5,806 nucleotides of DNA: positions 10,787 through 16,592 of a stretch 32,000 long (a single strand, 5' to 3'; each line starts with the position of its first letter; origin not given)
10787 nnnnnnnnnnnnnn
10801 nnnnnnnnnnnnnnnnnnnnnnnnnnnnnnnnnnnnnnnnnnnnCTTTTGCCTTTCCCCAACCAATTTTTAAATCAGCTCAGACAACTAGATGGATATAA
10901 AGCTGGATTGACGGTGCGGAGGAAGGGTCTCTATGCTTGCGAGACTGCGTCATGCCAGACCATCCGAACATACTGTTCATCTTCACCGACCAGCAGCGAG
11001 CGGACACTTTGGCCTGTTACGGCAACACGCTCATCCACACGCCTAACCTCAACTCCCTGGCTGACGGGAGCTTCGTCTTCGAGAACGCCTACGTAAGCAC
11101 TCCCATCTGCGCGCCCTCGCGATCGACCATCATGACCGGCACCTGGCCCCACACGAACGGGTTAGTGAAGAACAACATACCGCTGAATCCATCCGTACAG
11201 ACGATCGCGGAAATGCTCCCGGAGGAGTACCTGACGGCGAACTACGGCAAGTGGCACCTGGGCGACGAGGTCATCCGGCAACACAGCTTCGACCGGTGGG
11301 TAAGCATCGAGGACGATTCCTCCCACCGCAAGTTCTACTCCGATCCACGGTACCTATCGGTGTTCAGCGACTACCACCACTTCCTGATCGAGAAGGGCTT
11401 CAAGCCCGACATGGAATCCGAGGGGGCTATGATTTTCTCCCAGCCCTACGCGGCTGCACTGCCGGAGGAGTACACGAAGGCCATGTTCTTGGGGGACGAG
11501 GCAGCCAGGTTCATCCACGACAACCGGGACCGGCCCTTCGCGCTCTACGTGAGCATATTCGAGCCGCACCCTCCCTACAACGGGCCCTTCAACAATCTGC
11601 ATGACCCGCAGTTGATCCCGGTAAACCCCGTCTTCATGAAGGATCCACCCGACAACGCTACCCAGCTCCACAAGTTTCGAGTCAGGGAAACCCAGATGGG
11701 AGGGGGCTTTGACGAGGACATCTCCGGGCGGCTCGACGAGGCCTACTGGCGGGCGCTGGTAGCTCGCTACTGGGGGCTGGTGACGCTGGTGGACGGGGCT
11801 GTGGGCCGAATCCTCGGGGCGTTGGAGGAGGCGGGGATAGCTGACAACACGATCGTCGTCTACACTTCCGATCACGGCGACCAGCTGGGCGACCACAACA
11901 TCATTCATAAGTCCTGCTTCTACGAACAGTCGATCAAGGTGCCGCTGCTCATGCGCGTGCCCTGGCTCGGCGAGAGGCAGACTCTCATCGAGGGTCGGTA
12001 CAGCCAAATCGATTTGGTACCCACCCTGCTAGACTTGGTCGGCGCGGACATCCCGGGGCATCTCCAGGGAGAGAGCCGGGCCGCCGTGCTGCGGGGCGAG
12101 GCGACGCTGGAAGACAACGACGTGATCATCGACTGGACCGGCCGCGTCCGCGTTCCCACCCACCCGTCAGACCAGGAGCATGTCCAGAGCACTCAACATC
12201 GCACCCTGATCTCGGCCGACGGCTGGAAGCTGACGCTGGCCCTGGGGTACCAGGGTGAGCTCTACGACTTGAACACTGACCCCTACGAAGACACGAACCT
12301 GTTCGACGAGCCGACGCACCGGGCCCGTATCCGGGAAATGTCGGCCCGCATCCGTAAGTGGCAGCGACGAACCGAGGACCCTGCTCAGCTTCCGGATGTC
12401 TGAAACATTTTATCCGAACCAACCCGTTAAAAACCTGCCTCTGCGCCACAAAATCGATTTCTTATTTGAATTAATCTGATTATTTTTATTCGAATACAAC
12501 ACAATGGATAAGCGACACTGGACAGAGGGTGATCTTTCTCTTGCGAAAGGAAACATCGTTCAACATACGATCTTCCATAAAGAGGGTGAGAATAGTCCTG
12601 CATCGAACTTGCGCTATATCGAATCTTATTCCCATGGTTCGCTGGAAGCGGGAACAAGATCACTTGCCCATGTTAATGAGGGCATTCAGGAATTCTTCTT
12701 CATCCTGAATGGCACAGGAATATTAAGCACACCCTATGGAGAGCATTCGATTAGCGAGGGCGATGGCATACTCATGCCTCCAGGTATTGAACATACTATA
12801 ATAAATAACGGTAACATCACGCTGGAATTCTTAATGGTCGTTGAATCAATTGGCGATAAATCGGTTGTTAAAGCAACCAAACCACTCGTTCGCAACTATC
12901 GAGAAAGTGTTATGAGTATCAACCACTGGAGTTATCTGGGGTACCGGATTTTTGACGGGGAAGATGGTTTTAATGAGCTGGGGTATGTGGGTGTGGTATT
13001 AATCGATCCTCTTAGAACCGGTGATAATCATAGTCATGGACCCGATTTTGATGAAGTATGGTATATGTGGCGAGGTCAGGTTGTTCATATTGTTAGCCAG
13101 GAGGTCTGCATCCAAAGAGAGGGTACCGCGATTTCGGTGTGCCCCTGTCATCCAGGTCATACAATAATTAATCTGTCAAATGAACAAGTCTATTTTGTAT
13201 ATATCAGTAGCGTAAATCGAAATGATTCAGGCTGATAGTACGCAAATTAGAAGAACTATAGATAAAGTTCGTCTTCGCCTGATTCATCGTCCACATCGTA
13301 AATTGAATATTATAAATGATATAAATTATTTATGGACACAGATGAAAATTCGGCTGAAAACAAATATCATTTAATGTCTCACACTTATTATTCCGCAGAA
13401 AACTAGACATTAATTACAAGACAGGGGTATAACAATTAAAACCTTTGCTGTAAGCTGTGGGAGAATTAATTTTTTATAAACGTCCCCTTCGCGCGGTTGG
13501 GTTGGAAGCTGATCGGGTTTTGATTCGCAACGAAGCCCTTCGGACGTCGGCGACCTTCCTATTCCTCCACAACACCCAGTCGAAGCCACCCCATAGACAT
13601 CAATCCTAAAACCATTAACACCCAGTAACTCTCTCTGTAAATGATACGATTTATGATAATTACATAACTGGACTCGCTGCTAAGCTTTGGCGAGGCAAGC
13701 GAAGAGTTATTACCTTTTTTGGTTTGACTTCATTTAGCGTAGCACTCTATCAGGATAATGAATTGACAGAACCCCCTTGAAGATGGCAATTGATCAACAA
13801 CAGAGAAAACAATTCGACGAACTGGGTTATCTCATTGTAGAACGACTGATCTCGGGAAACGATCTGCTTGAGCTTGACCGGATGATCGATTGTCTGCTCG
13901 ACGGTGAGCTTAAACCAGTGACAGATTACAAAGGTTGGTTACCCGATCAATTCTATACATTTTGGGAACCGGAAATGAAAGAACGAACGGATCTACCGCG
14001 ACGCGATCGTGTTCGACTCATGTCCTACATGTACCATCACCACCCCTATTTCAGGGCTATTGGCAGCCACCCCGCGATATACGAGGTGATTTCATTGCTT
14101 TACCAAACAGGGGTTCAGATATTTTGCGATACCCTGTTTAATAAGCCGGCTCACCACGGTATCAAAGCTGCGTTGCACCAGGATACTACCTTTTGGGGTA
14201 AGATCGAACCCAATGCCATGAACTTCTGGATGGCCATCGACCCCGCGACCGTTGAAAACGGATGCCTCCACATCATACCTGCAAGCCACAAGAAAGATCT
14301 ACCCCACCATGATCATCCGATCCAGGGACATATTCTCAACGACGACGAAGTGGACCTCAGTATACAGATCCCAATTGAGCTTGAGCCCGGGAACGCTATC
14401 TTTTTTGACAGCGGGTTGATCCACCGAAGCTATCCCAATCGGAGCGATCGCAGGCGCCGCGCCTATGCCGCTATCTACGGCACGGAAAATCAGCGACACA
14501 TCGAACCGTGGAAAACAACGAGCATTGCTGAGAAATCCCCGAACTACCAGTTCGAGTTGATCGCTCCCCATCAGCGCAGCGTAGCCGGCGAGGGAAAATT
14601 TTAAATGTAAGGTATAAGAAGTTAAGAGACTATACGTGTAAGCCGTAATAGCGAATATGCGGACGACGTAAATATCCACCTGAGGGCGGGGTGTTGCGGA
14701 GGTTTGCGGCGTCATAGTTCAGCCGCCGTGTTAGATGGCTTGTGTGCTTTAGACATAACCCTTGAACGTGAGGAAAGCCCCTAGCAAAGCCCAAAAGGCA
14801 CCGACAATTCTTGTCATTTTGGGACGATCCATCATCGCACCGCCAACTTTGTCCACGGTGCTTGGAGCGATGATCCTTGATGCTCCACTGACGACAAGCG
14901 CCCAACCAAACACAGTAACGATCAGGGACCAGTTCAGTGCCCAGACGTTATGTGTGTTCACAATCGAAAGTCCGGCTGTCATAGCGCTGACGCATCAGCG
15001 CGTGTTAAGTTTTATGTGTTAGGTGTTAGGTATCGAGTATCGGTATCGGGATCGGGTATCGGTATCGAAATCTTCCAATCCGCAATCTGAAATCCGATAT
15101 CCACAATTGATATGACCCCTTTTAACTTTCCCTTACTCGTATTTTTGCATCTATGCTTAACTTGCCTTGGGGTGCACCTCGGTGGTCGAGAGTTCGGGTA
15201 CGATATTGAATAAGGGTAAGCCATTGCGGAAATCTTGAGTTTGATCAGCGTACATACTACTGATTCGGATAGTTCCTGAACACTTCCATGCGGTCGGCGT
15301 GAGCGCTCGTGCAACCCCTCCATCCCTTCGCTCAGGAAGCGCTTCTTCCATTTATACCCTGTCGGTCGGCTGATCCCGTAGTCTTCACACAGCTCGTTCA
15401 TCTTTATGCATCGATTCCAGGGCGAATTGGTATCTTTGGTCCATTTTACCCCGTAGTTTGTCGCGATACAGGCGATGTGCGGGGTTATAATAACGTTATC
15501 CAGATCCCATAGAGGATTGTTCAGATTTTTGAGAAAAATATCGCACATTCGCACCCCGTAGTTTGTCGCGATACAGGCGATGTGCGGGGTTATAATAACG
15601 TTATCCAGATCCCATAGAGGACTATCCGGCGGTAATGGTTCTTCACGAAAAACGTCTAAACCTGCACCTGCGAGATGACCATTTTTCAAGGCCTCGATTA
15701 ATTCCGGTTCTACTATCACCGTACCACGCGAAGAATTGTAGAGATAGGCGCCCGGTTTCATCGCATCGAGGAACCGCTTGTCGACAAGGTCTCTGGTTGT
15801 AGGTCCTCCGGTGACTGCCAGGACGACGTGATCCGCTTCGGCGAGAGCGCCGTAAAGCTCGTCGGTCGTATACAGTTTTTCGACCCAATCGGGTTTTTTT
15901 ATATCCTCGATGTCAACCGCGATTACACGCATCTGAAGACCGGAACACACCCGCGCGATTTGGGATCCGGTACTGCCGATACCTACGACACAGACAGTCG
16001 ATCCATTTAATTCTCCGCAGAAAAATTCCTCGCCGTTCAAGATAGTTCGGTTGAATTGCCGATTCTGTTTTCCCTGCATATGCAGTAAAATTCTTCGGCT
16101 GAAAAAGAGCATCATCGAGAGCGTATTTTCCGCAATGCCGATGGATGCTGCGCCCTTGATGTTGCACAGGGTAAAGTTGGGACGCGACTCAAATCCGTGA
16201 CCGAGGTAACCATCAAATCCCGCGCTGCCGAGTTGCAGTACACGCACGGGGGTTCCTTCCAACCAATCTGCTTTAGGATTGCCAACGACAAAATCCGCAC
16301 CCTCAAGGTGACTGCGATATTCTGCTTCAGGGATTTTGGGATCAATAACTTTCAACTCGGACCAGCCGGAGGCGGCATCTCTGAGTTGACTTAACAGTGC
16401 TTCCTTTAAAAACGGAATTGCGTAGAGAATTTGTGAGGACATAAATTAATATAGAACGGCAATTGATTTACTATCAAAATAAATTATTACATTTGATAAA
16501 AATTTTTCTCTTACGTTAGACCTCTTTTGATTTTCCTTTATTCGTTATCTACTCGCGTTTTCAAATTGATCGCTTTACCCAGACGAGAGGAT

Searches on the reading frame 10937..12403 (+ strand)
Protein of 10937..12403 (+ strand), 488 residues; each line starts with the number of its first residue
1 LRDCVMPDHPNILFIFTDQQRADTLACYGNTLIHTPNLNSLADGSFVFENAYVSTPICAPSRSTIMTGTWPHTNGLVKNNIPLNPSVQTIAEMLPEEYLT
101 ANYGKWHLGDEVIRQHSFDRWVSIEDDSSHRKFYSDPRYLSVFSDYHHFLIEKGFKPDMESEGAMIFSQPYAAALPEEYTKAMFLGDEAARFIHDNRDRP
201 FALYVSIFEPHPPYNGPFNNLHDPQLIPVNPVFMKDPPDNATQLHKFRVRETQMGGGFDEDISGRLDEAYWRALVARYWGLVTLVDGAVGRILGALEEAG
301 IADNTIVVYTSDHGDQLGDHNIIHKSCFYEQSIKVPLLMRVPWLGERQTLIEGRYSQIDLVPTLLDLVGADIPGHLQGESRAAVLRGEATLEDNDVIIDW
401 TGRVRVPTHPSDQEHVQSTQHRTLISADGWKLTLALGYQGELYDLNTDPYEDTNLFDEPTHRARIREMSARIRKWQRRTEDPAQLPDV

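Call 40: search_protein_families(library=pfam, proteins=[window:10937-12403:+])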
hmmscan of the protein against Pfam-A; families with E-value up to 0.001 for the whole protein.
window:10937-12403:+ (488 aa): 4 families
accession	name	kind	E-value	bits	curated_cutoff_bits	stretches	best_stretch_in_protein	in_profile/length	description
PF00884.28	Sulfatase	-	8.6e-51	173.5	25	1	10-369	1-300/301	Sulfatase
PF16347.10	SGSH_C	-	7.4e-18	65.6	29.3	1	318-476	1-152/154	N-sulphoglucosamine sulphohydrolase, C-terminal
PF01663.27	Phosphodiest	-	1.6e-11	44.8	23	1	13-81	2-67/342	Type I phosphodiesterase / nucleotide pyrophosphatase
PF02995.22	DUF229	-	0.00088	18.5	25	0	270-331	298-358/496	Protein of unknown function (DUF229)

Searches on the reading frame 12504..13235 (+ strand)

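Call 40: search_protein_families(library=pfam, proteins=[window:12504-13235:+])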
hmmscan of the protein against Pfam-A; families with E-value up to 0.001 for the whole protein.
window:12504-13235:+ (243 aa): 2 families
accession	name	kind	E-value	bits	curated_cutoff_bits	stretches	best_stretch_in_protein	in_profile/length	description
PF07883.17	Cupin_2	-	1.4e-16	60.4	27.2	1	46-113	4-70/70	Cupin domain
PF02311.25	AraC_binding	-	1.7e-06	28.2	21.1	1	66-108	28-70/135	AraC-like ligand binding domain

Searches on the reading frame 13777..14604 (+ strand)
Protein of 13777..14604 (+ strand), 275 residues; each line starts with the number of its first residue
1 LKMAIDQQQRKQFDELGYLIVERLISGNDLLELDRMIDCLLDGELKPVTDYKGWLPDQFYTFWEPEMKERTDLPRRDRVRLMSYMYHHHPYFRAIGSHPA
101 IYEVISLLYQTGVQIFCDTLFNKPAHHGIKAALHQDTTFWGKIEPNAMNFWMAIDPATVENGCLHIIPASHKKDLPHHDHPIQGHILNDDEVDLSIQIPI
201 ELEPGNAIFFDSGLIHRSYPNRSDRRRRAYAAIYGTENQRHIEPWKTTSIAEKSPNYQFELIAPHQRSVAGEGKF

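Call 40: search_protein_families(library=pfam, proteins=[window:13777-14604:+])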
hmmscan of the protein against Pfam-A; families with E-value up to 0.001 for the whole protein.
window:13777-14604:+ (275 aa): 1 family
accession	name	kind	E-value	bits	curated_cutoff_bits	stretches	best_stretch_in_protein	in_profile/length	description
PF05721.19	PhyH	-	4.5e-27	96.2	22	1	13-229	1-213/213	Phytanoyl-CoA dioxygenase (PhyH)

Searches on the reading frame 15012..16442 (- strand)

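Call 40: search_protein_families(library=pfam, proteins=[window:15012-16442:-])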
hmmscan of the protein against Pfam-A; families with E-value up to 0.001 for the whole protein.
window:15012-16442:- (476 aa): 8 families
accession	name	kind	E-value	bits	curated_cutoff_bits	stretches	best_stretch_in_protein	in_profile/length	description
PF02826.25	2-Hacid_dh_C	-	1.1e-52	178.4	25.1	1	108-289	1-178/178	D-isomer specific 2-hydroxyacid dehydrogenase, NAD binding domain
PF13011.12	LZ_Tnp_IS481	-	2.4e-09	37.8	22.2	1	348-389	28-69/85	leucine-zipper of insertion element IS481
PF13518.12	HTH_28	-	1.3e-07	32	25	1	349-385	16-52/52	Helix-turn-helix domain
PF13565.12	HTH_32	-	1.8e-07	32.1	33.7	1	361-432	1-56/73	Homeodomain-like domain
PF13384.12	HTH_23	-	6.5e-06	26.3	24.6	1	350-377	22-49/50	Homeodomain-like domain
PF13551.12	HTH_29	-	7.6e-06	26.4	28.1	1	350-384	17-53/64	Winged helix-turn helix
PF01262.27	AlaDh_PNT_C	-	0.00019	21.3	23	1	142-232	20-123/214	Alanine dehydrogenase/PNT, C-terminal domain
PF03446.21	NAD_binding_2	-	0.00022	21.7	21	1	150-253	2-108/161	NAD binding domain of 6-phosphogluconate dehydrogenase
